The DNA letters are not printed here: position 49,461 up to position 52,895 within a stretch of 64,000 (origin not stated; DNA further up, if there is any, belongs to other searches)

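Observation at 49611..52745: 1044-aa multidomain protein combining an HExxH domain, a PD40 propeller and an Omp85-like C-terminus ending in Phe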

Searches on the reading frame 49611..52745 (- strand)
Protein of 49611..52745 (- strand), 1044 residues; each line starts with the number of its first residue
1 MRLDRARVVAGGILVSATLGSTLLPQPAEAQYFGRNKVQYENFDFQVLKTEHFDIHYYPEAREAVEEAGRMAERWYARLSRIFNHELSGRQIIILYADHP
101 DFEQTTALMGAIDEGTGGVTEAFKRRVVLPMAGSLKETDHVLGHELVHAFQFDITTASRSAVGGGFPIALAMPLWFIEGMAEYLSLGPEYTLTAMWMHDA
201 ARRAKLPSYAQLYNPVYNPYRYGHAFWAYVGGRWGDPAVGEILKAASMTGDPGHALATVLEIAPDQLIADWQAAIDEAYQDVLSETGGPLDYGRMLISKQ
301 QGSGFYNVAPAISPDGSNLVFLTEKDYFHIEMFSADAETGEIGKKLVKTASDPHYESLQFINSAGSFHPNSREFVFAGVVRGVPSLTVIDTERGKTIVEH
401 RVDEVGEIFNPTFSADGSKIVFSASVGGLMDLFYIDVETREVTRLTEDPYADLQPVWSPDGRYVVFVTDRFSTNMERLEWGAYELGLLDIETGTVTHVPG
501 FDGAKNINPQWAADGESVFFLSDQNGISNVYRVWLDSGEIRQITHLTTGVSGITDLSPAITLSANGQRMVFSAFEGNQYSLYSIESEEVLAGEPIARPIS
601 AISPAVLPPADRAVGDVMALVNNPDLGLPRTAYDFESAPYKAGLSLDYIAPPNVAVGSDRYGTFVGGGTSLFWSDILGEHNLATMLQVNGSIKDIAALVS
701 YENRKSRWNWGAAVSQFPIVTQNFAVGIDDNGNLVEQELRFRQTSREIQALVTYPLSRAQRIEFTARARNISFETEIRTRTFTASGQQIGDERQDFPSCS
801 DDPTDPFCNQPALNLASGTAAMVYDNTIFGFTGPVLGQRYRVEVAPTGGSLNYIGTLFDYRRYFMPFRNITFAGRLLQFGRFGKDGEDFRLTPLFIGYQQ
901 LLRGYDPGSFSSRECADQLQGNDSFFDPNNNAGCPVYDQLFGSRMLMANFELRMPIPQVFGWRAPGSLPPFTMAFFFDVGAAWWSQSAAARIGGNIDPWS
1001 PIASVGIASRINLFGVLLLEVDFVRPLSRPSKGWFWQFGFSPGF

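Call 5: search_protein_families(library=pfam, proteins=[window:49611-52745:-], max_evalue=1)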
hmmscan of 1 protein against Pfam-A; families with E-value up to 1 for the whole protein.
window:49611-52745:- (1044 aa): 8 families
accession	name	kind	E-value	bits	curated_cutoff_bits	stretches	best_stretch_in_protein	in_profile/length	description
PF07676.18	PD40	-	7.9e-21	73.9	20.9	3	443-470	2-29/38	WD40-like Beta Propeller Repeat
PF01103.29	Omp85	-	2.5e-09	37.6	24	1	823-1032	122-311/325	Omp85 superfamily domain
PF19527.4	DUF6055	-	0.00011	21.7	27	1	133-313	123-299/417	Family of unknown function (DUF6055)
PF00930.27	DPPIV_N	-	0.00013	21.2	22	1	430-469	23-62/354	Dipeptidyl peptidase IV (DPP IV) N-terminal region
PF04450.18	BSP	-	0.00046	20.5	23.8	1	136-191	100-141/207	Peptidase of plants and bacteria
PF14583.12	Pectate_lyase22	-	0.0046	16.2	30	1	409-469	39-100/386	Oligogalacturonate lyase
PF25174.1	Beta-prop_THOC3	-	0.017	14.6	305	1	388-470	73-150/272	THOC3 beta-propeller domain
PF01752.23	Peptidase_M9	-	0.054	13.2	26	1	142-230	162-248/289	Collagenase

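Call 6: search_protein_families(library=ncbifam, proteins=[window:49611-52745:-], max_evalue=1)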
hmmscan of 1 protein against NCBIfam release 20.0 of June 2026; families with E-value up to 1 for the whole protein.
window:49611-52745:- (1044 aa): 10 families
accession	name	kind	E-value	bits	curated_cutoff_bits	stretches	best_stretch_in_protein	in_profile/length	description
TIGR02800.1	propeller_TolB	equivalog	8.7e-31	107.3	343.15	3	366-472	197-301/418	Tol-Pal system beta propeller repeat protein TolB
NF002183.0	PRK01029.1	equivalog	7.9e-14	51.5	405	2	363-469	284-390/429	Tol-Pal system protein TolB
NF003124.0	PRK04043.1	equivalog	8.7e-13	47.8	428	2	380-472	209-299/419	Tol-Pal system protein TolB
NF053518.1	DipepPtdsDpp5Prph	equivalog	1.5e-12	46.9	900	1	429-549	226-343/655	dipeptidyl-peptidase Dpp5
NF033523.0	lasso_peptidase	equivalog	6.9e-12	44.9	400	2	504-576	88-153/638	Atxe2 family lasso peptide isopeptidase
TIGR03303.1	OM_YaeT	equivalog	1.9e-08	33.2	297.15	1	736-1041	473-736/741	outer membrane protein assembly factor BamA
NF033876.2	flagella_HExxH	equivalog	1.2e-06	28.2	205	1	135-246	126-229/384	flagellinolysin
NF047779.1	Omp85_fam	subfamily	0.018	14.5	200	1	939-1039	332-420/423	Omp85 family outer membrane protein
NF038145.1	Hvo_1808_fam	equivalog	0.035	13.4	200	1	136-235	131-231/432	Hvo_1808 family surface protein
TIGR02171.1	Fb_sc_TIGR02171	subfamily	0.32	8.9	544.35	0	385-430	330-374/912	TIGR02171 family lipoprotein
